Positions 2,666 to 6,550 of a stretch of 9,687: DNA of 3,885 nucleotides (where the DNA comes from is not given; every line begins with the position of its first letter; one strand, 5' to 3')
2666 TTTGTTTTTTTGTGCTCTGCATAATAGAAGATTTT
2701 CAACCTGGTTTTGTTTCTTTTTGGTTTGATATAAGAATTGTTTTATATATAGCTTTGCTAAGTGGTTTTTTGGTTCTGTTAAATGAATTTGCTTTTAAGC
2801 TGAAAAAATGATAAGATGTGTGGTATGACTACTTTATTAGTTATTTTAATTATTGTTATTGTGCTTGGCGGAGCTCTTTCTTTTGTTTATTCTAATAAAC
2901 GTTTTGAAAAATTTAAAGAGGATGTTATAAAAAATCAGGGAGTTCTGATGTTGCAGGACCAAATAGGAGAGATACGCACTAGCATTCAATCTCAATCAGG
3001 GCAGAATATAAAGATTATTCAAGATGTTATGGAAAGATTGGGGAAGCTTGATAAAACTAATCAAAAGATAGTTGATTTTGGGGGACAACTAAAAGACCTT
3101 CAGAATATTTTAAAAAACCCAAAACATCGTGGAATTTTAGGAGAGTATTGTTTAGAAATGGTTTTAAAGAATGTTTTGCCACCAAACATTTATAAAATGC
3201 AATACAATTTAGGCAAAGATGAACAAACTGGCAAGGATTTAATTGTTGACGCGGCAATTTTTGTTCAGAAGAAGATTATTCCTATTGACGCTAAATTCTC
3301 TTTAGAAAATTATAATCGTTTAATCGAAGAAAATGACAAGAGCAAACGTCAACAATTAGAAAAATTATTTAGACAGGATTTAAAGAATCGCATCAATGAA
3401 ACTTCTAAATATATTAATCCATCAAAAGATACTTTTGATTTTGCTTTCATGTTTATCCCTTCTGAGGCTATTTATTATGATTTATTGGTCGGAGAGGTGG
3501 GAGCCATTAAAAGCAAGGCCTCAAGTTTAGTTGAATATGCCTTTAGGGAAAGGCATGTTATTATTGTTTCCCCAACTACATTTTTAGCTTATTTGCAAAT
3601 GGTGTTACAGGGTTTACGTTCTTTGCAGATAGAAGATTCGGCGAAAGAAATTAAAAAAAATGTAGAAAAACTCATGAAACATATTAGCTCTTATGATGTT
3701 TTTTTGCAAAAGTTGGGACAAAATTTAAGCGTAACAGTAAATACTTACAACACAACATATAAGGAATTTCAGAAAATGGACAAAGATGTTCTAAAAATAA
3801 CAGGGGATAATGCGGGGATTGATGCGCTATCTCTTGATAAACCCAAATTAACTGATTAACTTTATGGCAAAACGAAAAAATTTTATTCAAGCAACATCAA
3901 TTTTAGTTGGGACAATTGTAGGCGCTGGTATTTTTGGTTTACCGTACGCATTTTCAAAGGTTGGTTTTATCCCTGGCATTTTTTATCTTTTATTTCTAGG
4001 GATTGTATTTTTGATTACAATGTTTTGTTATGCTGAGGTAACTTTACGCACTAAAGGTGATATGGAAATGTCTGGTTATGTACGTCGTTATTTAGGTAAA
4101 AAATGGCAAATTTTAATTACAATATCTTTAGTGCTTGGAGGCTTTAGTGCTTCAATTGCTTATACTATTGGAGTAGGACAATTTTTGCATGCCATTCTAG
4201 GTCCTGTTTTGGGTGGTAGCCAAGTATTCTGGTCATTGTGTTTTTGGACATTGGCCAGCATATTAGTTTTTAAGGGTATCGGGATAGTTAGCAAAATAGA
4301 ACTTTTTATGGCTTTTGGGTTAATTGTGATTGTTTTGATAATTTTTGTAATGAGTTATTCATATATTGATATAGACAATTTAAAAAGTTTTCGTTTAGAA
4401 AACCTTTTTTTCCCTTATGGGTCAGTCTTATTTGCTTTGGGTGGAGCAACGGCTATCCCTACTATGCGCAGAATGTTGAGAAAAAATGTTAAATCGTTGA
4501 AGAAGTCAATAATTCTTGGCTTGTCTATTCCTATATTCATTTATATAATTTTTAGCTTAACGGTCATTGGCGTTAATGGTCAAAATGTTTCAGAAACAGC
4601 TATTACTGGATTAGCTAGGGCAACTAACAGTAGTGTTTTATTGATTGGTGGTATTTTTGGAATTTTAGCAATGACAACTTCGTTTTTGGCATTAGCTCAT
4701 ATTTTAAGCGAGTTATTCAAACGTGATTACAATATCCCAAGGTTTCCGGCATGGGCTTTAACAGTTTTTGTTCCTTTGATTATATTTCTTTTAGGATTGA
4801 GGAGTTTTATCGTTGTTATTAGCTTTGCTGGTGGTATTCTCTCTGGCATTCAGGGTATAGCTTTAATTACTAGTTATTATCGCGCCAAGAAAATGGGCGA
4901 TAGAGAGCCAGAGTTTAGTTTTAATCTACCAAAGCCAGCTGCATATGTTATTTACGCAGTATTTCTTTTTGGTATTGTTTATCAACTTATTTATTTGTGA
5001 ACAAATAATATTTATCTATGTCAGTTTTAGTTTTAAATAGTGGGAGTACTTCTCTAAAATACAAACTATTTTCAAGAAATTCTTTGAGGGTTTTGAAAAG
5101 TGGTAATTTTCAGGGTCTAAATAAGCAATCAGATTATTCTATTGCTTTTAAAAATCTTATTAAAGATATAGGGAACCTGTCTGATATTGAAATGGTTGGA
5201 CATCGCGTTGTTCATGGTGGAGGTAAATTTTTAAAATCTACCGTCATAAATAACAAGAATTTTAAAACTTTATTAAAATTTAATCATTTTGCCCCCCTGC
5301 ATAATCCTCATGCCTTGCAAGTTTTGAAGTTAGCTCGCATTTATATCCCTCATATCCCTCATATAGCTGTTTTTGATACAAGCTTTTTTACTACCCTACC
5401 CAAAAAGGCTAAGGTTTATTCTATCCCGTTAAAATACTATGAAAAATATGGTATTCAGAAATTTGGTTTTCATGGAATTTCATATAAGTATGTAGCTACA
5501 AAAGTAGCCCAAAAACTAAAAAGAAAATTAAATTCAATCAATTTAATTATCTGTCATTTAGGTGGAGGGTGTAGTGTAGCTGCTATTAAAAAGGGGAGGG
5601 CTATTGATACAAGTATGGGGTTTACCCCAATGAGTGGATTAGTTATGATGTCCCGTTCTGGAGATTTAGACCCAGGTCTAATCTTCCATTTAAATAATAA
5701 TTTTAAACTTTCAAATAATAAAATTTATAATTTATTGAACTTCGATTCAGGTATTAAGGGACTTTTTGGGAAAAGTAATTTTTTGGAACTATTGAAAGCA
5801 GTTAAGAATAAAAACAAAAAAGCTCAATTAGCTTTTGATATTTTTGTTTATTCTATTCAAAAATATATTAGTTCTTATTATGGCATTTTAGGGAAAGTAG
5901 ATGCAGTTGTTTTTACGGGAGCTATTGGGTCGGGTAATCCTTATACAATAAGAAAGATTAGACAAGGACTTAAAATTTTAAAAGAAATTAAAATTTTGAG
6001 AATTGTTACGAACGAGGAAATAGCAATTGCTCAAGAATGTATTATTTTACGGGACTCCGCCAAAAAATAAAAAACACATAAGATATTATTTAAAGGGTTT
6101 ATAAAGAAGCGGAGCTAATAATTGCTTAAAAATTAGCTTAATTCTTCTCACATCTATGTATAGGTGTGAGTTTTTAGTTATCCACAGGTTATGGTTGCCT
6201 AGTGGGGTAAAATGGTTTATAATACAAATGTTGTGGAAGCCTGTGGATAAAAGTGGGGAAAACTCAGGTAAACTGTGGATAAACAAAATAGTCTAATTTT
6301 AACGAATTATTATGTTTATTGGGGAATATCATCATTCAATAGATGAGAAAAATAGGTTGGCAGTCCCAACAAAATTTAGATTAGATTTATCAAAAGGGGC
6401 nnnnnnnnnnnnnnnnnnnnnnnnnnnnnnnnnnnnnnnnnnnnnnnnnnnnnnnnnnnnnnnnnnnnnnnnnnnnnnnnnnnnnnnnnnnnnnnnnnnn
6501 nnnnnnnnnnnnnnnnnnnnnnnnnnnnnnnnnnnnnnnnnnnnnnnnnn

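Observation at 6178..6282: Three perfect DnaA-box 10-mers (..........) bracket the mraZ/dcw promoter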

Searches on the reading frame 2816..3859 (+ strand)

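Call 4: search_protein_families(library=pfam, proteins=[window:2816-3859:+])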
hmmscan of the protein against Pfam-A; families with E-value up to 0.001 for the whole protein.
window:2816-3859:+ (347 aa): 1 family
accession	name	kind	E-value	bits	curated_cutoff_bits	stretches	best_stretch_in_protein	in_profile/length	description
PF02646.22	RmuC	-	2.9e-54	184.6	26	1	46-319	10-271/291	RmuC family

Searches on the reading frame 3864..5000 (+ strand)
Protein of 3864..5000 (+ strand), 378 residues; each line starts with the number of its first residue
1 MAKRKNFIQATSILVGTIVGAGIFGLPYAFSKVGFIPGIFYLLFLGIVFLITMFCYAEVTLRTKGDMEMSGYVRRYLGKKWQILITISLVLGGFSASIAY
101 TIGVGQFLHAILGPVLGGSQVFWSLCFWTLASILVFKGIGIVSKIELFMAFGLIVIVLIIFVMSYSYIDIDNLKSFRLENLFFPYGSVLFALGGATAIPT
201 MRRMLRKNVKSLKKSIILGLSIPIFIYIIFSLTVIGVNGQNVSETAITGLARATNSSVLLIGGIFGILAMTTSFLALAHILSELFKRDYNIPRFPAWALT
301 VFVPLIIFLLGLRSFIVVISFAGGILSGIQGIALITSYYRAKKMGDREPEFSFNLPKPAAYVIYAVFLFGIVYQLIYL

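Call 4: search_protein_families(library=pfam, proteins=[window:3864-5000:+])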
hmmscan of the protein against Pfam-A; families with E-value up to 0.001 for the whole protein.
window:3864-5000:+ (378 aa): 4 families
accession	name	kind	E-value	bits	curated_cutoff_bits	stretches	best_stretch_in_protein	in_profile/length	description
PF03222.19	Trp_Tyr_perm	-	3.1e-39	135.7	22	1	3-376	1-392/393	Tryptophan/tyrosine permease family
PF01490.24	Aa_trans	-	2.2e-22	79.7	25.6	1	5-319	3-334/410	Transmembrane amino acid transporter protein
PF13520.12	AA_permease_2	-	1.5e-07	31.1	27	1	6-294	2-313/427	Amino acid permease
PF03845.19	Spore_permease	-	5.5e-05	22.6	23.4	1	7-246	4-242/321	Spore germination protein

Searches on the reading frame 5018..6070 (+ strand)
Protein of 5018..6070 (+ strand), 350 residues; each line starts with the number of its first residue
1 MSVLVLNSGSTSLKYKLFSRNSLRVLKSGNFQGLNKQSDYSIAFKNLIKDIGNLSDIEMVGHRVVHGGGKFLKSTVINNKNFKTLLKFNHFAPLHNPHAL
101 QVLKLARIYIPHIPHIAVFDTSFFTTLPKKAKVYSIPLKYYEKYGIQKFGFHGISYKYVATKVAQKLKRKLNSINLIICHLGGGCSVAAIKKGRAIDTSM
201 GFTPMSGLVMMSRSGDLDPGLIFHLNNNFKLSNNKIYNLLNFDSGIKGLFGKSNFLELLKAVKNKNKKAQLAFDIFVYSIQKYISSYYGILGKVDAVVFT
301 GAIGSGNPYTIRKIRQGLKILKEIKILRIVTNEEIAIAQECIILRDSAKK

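Call 4: search_protein_families(library=pfam, proteins=[window:5018-6070:+])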
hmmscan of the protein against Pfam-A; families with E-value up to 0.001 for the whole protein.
window:5018-6070:+ (350 aa): 1 family
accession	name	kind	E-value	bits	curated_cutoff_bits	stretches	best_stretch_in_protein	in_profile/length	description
PF00871.23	Acetate_kinase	-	7.5e-96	321.6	22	1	44-321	68-350/392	Acetokinase family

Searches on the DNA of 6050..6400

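Call 42: search_rna_families(source=window, start=6050, end=6400, threshold=evalue, max_evalue=1)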
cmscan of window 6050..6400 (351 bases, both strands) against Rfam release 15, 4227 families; matches with E-value up to 1: 2.
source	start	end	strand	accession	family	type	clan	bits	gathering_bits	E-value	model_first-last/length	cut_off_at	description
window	6169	6293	+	RF03692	MIR827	Gene; miRNA;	CL00143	20.1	65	0.28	1-125/125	no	MIR827 microRNA precursor family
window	6126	6212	+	RF01694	Bacteroides-1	Gene; sRNA;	-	18.6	43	0.9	1-82/82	no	Bacteroides-1 RNA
